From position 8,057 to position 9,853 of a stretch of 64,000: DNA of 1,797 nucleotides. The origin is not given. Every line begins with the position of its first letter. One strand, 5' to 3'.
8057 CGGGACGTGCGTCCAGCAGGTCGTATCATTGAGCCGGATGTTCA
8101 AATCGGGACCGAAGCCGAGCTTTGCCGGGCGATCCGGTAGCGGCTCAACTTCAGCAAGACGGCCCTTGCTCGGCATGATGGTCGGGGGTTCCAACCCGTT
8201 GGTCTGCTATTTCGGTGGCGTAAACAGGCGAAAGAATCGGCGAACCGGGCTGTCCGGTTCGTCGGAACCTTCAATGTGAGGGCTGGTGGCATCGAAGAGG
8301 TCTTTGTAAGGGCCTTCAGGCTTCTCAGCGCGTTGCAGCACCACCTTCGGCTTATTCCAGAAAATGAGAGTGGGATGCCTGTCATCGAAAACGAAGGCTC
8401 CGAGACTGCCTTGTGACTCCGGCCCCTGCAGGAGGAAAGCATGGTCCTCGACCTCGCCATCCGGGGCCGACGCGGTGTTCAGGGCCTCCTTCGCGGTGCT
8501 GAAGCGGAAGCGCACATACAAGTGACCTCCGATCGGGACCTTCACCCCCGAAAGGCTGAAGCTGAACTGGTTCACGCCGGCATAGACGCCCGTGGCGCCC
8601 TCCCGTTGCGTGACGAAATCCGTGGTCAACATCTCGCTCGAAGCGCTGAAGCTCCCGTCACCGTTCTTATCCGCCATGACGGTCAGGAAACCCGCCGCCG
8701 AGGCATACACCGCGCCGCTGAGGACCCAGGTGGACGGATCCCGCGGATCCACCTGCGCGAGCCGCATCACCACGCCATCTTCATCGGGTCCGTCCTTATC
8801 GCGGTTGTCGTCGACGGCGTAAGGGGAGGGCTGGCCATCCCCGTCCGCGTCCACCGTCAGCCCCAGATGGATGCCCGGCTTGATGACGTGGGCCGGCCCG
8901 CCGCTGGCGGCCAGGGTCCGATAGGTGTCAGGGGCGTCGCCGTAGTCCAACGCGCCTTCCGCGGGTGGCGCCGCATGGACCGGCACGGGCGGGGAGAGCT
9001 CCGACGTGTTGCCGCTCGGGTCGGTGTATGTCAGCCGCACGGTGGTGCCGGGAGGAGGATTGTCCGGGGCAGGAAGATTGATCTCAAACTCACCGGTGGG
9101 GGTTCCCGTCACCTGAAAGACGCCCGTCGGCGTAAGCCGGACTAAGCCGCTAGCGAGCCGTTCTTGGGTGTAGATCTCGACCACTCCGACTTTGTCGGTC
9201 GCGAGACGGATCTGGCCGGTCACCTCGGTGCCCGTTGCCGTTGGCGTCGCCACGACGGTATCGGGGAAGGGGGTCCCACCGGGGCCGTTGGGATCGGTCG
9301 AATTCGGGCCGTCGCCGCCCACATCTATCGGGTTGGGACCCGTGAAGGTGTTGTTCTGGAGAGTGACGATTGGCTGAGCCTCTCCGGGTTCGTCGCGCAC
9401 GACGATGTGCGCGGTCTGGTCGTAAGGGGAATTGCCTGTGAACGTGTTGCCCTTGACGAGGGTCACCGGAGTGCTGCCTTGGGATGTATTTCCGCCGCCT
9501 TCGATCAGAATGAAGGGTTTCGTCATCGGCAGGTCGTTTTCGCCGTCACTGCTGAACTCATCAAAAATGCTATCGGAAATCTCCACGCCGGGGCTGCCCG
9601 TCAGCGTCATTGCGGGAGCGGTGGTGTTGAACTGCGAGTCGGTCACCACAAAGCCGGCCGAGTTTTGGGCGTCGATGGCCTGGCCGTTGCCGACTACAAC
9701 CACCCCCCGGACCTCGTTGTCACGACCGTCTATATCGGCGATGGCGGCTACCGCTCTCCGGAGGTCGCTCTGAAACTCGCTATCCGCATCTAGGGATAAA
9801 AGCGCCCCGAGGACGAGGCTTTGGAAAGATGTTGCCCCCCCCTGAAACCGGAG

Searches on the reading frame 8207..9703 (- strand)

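Call 12: search_protein_families(library=pfam, proteins=[window:8207-9703:-], max_evalue=0.001)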
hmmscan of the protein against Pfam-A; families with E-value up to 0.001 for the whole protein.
window:8207-9703:- (498 aa): 1 family
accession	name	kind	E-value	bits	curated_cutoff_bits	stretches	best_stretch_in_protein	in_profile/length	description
PF20009.4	GEVED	-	0.00047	21.4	24.4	0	342-422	4-76/78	GEVED domain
